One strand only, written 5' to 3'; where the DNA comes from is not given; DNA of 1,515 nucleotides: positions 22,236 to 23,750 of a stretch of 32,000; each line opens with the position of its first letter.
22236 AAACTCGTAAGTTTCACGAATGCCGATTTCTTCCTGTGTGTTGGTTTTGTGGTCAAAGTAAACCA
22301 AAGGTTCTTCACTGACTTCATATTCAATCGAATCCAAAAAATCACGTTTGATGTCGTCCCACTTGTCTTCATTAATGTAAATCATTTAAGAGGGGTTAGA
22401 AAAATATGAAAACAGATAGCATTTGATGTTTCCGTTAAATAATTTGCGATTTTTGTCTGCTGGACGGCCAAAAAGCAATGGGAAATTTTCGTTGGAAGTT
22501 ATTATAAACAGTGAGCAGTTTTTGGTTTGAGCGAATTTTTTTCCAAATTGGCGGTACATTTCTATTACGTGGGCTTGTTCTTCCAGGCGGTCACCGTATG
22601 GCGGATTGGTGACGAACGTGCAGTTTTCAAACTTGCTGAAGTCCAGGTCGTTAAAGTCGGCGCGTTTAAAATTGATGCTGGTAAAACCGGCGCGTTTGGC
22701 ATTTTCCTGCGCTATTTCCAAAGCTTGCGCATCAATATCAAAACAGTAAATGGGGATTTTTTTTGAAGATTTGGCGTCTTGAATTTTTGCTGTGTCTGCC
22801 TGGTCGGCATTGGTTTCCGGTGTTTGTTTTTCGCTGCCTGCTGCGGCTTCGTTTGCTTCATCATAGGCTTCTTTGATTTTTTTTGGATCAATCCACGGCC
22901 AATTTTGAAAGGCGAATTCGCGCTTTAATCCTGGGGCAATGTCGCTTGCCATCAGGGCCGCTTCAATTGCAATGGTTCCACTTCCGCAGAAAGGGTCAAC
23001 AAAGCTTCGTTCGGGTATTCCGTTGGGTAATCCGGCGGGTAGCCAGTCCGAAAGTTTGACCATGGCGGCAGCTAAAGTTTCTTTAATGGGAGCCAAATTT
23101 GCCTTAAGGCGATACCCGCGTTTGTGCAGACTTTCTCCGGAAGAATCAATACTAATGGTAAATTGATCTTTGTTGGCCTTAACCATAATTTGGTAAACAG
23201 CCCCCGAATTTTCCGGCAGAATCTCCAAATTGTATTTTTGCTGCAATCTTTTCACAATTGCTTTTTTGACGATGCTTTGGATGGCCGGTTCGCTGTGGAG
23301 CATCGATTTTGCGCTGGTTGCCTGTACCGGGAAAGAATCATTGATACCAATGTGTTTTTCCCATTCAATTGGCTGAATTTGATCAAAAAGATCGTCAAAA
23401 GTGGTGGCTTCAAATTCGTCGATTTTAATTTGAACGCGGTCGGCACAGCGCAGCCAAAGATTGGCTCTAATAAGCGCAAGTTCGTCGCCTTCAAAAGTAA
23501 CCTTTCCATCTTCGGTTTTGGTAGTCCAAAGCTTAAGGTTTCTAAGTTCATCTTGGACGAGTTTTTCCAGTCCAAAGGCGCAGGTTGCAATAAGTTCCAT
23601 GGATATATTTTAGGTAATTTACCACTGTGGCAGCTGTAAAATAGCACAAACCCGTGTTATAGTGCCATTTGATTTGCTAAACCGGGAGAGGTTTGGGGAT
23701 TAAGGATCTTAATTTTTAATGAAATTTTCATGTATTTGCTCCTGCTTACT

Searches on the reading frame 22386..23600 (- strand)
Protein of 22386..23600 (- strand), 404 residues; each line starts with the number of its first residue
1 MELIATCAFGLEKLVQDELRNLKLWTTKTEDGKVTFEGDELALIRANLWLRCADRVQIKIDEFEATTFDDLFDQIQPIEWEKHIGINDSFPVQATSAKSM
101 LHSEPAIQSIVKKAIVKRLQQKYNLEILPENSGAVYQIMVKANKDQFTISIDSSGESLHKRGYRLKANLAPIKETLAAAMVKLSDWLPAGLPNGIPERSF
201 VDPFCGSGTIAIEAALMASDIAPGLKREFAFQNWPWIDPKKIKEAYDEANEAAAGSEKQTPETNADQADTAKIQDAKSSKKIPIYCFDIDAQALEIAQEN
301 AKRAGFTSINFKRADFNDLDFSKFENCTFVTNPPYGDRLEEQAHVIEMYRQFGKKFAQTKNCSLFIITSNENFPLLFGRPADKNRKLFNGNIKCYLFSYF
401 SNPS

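Call 96: search_protein_families(library=pfam, proteins=[window:22386-23600:-], max_evalue=0.001)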
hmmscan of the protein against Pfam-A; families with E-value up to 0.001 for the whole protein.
window:22386-23600:- (404 aa): 6 families
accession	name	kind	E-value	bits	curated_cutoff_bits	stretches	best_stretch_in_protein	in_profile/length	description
PF01170.24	UPF0020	-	6.6e-47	160.2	22.3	1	161-395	1-194/197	RMKL-like, methyltransferase domain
PF22020.1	RlmL_1st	-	3.8e-24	84.9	27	1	2-56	1-54/55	RlmL ferredoxin-like domain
PF02926.22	THUMP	-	1.9e-11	44.6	20.6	1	65-152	1-84/84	THUMP domain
PF13847.12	Methyltransf_31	-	1.8e-08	34.6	27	1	279-322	26-71/145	Methyltransferase domain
PF05175.20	MTS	-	3.7e-06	27.1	23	1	276-348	50-121/170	Methyltransferase small domain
PF13649.12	Methyltransf_25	-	0.0001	23.4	27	1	281-323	21-62/97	Methyltransferase domain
